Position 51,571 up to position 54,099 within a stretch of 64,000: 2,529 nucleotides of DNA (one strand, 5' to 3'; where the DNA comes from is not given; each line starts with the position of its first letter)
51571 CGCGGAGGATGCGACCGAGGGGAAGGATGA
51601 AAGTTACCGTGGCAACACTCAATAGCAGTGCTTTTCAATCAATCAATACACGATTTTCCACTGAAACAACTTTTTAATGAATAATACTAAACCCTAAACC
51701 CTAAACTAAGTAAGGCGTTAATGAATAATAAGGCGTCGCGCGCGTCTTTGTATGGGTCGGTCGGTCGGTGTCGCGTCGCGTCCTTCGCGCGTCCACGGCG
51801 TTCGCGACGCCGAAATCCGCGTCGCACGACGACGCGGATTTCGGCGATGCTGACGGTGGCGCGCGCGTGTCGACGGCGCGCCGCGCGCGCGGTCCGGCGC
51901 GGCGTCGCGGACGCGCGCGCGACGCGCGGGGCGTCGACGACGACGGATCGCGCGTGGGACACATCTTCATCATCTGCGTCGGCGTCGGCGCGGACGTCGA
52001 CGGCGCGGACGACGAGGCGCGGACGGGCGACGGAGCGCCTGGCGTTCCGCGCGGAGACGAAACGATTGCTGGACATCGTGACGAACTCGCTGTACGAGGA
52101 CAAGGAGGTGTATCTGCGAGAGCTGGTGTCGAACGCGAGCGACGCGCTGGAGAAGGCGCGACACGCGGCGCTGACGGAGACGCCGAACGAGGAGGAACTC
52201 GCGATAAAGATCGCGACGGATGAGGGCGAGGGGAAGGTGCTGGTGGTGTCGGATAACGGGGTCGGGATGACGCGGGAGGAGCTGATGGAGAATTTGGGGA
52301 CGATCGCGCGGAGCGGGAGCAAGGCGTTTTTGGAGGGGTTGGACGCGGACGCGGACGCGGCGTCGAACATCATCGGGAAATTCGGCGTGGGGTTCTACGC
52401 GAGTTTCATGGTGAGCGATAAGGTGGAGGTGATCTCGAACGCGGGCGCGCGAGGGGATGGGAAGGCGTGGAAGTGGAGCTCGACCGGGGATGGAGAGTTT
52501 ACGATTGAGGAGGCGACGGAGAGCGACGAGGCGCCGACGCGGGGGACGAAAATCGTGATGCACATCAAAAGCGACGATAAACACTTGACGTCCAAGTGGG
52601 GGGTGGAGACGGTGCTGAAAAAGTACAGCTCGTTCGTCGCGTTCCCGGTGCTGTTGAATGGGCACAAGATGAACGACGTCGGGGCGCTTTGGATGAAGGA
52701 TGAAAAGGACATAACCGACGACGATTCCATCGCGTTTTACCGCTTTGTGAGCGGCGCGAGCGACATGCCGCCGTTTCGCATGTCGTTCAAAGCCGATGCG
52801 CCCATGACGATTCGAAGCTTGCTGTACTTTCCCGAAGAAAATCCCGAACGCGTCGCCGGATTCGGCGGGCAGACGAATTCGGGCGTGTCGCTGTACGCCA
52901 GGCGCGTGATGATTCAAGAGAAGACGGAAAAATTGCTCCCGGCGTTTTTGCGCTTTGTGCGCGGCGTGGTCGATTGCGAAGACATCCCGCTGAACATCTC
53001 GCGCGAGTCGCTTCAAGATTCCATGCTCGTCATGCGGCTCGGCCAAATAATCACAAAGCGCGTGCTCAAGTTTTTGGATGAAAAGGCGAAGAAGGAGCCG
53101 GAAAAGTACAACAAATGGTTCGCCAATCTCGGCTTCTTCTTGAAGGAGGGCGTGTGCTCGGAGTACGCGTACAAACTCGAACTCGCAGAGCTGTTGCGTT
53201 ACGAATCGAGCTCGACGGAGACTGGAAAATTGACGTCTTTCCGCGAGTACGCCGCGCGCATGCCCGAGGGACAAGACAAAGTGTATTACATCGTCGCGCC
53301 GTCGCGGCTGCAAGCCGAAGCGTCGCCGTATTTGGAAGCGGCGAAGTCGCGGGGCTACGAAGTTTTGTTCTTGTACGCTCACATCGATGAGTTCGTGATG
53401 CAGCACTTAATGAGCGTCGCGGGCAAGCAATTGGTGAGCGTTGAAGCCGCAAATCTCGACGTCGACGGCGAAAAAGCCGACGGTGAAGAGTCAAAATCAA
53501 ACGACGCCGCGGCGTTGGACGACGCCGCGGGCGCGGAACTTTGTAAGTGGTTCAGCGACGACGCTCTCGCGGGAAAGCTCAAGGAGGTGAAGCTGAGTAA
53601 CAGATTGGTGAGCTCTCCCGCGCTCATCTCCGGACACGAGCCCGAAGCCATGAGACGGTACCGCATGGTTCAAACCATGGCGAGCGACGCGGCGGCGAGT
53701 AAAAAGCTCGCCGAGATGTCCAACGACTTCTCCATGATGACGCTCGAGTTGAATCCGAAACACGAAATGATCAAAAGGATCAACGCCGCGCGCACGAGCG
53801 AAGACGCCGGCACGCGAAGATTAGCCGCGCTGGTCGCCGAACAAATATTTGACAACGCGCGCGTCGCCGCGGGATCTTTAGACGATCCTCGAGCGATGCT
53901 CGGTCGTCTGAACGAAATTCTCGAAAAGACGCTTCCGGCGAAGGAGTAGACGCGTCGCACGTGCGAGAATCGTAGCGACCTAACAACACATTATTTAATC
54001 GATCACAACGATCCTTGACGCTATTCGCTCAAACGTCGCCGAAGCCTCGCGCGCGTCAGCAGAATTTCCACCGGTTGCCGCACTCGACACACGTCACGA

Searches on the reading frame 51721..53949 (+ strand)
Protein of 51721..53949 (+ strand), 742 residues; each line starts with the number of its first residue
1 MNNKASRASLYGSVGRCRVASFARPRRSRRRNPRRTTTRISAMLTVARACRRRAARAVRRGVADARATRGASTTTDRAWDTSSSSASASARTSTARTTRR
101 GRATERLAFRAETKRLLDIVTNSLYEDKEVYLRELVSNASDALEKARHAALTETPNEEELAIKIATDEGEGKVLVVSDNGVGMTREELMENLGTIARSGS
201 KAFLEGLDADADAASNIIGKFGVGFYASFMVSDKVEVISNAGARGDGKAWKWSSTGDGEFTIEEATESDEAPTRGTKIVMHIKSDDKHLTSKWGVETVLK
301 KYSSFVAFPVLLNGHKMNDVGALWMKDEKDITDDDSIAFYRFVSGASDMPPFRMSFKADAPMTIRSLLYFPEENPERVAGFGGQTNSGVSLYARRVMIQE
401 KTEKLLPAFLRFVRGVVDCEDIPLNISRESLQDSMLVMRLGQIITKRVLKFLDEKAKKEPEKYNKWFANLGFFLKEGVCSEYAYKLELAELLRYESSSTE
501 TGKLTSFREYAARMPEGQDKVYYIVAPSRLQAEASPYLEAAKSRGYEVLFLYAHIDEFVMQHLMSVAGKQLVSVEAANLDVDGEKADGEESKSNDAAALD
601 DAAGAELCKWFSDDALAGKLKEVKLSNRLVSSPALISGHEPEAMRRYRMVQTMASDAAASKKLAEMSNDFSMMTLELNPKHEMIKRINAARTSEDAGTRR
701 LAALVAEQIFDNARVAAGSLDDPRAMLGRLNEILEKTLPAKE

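Call 47: search_protein_families(library=pfam, proteins=[window:51721-53949:+], max_evalue=0.01)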
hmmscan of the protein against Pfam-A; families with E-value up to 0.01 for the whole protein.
window:51721-53949:+ (742 aa): 4 families
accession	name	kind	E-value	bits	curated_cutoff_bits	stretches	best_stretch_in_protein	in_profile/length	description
PF00183.23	HSP90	-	2.6e-95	320.8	24.4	1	315-739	80-491/518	Hsp90 protein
PF13589.12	HATPase_c_3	-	5.7e-13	49.5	25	1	130-252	5-105/137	Histidine kinase-, DNA gyrase B-, and HSP90-like ATPase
PF02518.31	HATPase_c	-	3.6e-06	27.8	26.4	1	132-283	6-108/111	Histidine kinase-, DNA gyrase B-, and HSP90-like ATPase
PF25794.1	SACS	-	0.0025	18.1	32.8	1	113-240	5-121/247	Sacsin domain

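Call 54: find_homologous_proteins(query=window:51721-53949:+, max_evalue=1e-100)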
Query window:51721-53949:+ (742 aa): 4971 proteins with E <= 1e-100 among 8000 candidates; the best 120 are listed.
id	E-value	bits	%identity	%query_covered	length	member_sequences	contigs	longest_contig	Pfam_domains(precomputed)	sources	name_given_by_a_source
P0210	0.0e+0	1509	99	94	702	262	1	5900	PF02518.32,PF00183.24,PF13589.13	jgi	jgi:HSP90 family molecular chaperone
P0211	0.0e+0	1478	97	94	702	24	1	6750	PF02518.32,PF00183.24,PF13589.13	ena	-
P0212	0.0e+0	1179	76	98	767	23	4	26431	PF02518.32,PF00183.24,PF13589.13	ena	-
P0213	0.0e+0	1176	81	90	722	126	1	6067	PF02518.32,PF00183.24,PF13589.13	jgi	-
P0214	0.0e+0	1170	76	96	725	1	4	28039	PF02518.32,PF00183.24,PF13589.13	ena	-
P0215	0.0e+0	1159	82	86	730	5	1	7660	PF02518.32,PF00183.24,PF13589.13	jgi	-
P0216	0.0e+0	1153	79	89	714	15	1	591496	PF02518.32,PF00183.24,PF13589.13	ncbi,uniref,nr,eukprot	ncbi:Histidine kinase-like ATPase, ATP-binding domain [Ostreococcus tauri]|uniref:Histidine kinase-l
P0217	0.0e+0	1106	77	86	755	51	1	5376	PF02518.32,PF00183.24,PF13589.13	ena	-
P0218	0.0e+0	1101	77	87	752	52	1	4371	PF02518.32,PF00183.24,PF13589.13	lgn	-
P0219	0.0e+0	1100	77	86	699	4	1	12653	PF02518.32,PF00183.24,PF13589.13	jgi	-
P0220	2.2e-261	887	98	56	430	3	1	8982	PF02518.32,PF00183.24,PF13589.13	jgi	jgi:TNF receptor-associated protein 1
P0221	1.5e-233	795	57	86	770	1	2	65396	PF00183.24,PF13589.13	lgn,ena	-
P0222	3.1e-231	788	78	60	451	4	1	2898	PF00183.24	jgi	jgi:HSP90 family molecular chaperone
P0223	3.1e-221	755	53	94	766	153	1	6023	PF00183.24,PF13589.13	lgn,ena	-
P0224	7.8e-221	753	54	85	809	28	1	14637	PF00183.24,PF13589.13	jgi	-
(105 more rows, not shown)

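Call 55: find_encoding_contigs(protein=P0216, flank=10000, max_places=2)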
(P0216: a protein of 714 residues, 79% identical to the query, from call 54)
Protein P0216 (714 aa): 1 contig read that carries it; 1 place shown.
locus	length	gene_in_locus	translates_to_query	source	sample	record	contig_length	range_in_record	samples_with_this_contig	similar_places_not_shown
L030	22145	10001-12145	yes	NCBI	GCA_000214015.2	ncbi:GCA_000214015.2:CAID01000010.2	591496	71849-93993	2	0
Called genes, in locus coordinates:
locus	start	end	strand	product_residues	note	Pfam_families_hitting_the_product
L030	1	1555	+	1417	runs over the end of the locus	PF08696:Dna2, PF13086:AAA_11, PF13245:AAA_19, PF13604:AAA_30, PF13086:AAA_11, PF13087:AAA_12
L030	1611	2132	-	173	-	PF04101:Glyco_tran_28_C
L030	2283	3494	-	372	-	PF03372:Exo_endo_phos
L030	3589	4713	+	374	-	PF02353:CMAS, PF05175:MTS (weak), PF13489:Methyltransf_23, PF13847:Methyltransf_31, PF02390:Methyltransf_4 (weak), PF08241:Methyltransf_11, PF08242:Methyltransf_12, PF13649:Methyltransf_25, +1 more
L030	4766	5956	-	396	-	PF01926:MMR_HSR1, PF02421:FeoB_N (weak)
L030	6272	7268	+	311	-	-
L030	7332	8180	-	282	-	-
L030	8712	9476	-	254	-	PF27710:TRM10_TRM10A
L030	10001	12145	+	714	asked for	PF02518:HATPase_c (weak), PF13589:HATPase_c_3, PF00183:HSP90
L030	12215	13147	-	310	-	PF07500:TFIIS_M, PF01096:Zn_ribbon_TFIIS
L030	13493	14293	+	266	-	PF16697:Yop-YscD_cpl (weak), PF00498:FHA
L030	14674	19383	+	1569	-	-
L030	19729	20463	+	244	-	PF00686:CBM_20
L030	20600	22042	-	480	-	PF09766:FmiP_Thoc5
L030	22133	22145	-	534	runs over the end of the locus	PF03193:RsgA_GTPase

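Call 56: find_encoding_contigs(protein=P0212, flank=10000, max_places=3)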
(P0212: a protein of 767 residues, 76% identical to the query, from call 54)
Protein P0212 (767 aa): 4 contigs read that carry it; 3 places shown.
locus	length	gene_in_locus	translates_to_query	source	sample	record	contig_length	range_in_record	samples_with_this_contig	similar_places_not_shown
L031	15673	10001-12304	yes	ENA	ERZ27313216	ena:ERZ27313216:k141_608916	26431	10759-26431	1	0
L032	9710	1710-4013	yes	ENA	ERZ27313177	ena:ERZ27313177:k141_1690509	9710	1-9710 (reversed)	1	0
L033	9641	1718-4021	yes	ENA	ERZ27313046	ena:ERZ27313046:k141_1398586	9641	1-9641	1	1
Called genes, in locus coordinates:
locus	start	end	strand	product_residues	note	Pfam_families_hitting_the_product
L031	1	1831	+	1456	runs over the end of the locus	PF08696:Dna2, PF12705:PDDEXK_1 (faint), PF01443:Viral_helicase1 (faint), PF13086:AAA_11, PF13245:AAA_19, PF13604:AAA_30, PF13086:AAA_11, PF13087:AAA_12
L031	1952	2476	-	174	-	PF04101:Glyco_tran_28_C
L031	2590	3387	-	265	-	PF03372:Exo_endo_phos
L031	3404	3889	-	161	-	-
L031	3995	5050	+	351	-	PF02353:CMAS, PF05175:MTS (weak), PF06080:DUF938 (weak), PF13489:Methyltransf_23, PF13847:Methyltransf_31, PF08241:Methyltransf_11, PF08242:Methyltransf_12, PF13649:Methyltransf_25, +1 more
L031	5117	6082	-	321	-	PF01926:MMR_HSR1, PF02421:FeoB_N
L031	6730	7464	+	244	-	-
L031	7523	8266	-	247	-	PF02672:CP12 (weak)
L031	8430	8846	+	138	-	-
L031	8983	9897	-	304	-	PF27710:TRM10_TRM10A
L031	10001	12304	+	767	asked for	PF13589:HATPase_c_3, PF02518:HATPase_c (weak), PF00183:HSP90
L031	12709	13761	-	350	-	PF07500:TFIIS_M, PF01096:Zn_ribbon_TFIIS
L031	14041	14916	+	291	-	PF16697:Yop-YscD_cpl (weak), PF00498:FHA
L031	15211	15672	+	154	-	?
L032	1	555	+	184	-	?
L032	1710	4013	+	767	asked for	PF13589:HATPase_c_3, PF02518:HATPase_c (weak), PF00183:HSP90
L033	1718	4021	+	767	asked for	PF13589:HATPase_c_3, PF02518:HATPase_c (weak), PF00183:HSP90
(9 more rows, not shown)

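Call 57: find_encoding_contigs(protein=P0215, flank=10000, max_places=2)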
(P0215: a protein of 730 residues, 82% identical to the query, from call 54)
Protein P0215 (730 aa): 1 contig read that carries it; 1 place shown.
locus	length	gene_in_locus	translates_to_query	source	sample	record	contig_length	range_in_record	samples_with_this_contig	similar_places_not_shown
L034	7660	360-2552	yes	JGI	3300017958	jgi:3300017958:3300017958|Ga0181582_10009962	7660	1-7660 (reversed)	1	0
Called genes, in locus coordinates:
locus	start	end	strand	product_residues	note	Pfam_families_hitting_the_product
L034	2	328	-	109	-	?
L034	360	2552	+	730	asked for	PF13589:HATPase_c_3, PF02518:HATPase_c (weak), PF00183:HSP90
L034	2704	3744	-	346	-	PF07500:TFIIS_M, PF01096:Zn_ribbon_TFIIS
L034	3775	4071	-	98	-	-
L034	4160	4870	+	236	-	PF00498:FHA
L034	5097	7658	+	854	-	?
